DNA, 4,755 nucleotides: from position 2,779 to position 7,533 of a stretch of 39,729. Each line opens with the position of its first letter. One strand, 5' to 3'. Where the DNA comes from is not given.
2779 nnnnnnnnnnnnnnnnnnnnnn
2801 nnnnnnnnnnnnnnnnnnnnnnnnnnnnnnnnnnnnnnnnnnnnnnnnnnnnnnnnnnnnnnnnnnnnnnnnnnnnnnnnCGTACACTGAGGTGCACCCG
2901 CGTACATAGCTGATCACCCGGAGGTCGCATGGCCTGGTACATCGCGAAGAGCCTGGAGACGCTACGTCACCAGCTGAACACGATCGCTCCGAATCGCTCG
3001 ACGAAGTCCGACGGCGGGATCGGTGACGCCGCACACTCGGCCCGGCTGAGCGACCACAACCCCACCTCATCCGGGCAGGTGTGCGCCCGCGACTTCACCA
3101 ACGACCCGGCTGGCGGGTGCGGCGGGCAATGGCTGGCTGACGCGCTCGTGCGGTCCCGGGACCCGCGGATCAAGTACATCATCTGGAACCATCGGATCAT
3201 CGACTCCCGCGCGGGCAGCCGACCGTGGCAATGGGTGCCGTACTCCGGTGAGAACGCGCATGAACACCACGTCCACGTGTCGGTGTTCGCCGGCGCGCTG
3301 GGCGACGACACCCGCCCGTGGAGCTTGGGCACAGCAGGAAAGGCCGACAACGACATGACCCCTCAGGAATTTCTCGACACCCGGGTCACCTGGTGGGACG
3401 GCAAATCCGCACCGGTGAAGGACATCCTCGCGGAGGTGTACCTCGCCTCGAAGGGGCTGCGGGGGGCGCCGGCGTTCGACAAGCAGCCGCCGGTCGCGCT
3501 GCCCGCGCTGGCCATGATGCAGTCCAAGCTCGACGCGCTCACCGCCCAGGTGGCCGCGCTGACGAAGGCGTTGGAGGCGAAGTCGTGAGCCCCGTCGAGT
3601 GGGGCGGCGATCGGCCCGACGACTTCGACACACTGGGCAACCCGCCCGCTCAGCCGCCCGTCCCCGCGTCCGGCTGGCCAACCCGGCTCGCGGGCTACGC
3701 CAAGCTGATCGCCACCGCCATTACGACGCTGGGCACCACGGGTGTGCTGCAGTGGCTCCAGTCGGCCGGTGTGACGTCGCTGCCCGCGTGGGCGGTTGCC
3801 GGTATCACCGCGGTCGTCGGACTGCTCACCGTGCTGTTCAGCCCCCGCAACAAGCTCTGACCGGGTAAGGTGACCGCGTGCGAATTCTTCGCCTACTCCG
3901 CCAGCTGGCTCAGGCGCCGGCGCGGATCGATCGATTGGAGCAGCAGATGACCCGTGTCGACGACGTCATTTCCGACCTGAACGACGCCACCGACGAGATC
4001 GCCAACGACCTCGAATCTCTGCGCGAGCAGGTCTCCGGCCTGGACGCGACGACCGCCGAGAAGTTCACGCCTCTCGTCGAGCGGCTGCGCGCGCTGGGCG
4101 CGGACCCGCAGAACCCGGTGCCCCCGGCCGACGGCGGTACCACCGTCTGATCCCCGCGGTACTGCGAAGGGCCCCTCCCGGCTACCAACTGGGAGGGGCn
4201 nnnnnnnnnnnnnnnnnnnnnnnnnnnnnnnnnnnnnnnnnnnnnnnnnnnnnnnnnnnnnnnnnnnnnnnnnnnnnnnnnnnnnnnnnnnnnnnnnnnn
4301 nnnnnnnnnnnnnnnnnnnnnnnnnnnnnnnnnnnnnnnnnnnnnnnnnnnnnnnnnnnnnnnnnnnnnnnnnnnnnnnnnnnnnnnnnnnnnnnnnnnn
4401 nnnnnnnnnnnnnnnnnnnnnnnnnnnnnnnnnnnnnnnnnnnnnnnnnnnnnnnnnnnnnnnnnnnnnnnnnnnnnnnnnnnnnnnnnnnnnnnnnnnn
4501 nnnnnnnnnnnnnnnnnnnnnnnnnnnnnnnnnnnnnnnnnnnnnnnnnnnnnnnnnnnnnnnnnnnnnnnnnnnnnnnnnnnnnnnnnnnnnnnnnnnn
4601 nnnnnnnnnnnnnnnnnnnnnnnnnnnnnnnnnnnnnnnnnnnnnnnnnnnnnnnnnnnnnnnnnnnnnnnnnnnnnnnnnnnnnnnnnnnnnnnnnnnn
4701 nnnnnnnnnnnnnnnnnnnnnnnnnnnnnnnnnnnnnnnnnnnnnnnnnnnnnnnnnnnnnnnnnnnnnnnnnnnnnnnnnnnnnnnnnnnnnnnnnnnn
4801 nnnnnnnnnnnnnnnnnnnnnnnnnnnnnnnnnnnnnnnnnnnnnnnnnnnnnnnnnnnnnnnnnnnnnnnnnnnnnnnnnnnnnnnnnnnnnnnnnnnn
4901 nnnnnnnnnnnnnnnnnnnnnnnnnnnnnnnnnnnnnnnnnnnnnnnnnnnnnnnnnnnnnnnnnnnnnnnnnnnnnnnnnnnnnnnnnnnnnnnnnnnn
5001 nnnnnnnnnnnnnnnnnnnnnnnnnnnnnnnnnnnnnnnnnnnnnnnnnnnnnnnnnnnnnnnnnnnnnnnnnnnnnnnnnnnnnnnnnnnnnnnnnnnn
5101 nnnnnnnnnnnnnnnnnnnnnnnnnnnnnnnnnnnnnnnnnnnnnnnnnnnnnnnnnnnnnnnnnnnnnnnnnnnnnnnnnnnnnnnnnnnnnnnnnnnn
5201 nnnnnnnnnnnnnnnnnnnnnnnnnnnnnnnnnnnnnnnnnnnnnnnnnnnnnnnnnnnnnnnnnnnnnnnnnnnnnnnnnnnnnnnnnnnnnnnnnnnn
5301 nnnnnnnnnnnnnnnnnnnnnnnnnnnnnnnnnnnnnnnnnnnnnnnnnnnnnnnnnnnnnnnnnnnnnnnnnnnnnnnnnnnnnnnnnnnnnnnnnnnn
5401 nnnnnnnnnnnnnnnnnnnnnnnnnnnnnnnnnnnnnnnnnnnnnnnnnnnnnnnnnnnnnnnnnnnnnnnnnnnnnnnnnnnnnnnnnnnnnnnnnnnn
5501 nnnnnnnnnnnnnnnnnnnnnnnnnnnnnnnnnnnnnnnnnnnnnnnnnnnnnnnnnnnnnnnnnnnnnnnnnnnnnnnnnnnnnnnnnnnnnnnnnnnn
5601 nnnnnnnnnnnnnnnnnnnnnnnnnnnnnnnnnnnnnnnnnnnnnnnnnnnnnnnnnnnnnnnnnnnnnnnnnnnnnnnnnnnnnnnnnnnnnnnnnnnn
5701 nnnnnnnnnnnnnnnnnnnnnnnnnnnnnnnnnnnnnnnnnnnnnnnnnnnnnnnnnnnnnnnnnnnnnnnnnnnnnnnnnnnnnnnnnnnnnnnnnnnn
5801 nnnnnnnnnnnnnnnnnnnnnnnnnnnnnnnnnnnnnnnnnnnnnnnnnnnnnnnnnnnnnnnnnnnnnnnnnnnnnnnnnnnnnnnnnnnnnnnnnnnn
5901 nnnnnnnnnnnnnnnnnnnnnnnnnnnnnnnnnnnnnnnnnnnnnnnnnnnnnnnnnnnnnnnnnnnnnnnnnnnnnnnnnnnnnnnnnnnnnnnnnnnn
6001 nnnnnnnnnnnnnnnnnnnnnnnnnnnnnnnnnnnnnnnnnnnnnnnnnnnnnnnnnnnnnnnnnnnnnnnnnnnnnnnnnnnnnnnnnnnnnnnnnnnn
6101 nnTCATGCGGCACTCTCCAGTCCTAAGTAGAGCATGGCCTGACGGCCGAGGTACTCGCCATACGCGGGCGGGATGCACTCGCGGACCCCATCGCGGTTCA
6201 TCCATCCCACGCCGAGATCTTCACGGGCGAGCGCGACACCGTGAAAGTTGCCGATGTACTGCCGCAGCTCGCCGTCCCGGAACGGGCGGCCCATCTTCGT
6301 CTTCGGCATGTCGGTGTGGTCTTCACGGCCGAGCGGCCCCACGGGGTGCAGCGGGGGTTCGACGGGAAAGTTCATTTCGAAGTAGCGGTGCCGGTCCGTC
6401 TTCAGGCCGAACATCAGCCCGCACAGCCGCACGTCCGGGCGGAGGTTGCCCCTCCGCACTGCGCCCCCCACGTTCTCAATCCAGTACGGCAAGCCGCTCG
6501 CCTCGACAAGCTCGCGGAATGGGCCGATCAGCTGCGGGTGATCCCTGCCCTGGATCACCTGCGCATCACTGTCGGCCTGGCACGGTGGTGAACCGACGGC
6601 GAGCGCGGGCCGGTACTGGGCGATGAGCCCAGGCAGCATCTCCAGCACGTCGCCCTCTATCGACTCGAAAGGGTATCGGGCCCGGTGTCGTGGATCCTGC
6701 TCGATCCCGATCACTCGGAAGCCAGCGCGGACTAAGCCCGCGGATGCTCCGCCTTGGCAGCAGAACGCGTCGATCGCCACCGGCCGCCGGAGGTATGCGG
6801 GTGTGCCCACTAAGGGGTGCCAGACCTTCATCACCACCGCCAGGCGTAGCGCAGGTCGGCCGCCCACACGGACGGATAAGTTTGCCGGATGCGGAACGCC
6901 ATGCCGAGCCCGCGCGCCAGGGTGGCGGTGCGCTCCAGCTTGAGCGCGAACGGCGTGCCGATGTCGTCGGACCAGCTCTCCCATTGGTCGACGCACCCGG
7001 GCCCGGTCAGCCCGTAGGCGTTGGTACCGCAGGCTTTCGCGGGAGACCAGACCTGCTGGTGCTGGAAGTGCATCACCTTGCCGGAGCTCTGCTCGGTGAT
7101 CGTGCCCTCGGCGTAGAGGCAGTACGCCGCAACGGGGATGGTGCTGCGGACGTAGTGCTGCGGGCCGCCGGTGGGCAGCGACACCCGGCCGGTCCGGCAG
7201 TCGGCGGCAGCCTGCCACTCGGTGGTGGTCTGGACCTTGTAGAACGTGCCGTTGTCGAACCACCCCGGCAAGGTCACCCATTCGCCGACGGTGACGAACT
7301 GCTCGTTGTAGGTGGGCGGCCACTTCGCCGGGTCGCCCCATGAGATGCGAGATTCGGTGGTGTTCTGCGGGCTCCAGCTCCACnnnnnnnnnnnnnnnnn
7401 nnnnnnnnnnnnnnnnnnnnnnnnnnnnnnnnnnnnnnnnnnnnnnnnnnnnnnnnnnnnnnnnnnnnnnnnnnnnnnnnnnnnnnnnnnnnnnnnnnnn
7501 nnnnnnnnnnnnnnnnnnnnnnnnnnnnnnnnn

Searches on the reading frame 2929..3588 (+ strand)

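Call 27: search_protein_families(library=pfam, proteins=[window:2929-3588:+], max_evalue=0.01)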
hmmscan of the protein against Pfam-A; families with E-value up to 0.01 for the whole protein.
window:2929-3588:+ (219 aa): 0 families

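Call 77: search_protein_families(library=phrogs, proteins=[window:2929-3588:+], max_evalue=0.001)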
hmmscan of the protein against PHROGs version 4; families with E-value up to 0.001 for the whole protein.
window:2929-3588:+ (219 aa): 1 family
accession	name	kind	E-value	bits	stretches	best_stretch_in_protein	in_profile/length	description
phrog_32486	-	unknown function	1e-11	45.9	1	14-132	19-129/170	-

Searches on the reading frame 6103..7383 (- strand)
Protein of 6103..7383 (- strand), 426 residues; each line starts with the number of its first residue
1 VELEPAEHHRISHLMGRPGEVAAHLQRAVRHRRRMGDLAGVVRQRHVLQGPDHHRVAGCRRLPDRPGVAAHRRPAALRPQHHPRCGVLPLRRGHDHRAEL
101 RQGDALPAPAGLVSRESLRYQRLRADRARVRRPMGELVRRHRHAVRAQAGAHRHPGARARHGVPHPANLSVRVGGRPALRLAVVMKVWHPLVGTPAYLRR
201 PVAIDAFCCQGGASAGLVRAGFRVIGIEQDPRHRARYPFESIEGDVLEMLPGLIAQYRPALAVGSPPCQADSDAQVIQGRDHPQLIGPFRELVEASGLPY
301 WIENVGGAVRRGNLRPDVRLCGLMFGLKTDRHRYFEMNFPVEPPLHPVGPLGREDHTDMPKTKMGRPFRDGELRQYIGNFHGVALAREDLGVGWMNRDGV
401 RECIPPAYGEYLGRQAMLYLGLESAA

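Call 27: search_protein_families(library=pfam, proteins=[window:6103-7383:-], max_evalue=0.01)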
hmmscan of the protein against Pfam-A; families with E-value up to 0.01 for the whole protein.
window:6103-7383:- (426 aa): 0 families

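Call 77: search_protein_families(library=phrogs, proteins=[window:6103-7383:-], max_evalue=0.001)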
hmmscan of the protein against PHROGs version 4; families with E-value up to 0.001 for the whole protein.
window:6103-7383:- (426 aa): 2 families
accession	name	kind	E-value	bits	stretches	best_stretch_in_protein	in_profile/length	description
phrog_363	-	other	5.2e-27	95.8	1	195-417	48-215/327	DNA methyltransferase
phrog_116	-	other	2.4e-08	33.7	1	202-315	209-332/779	DNA methyltransferase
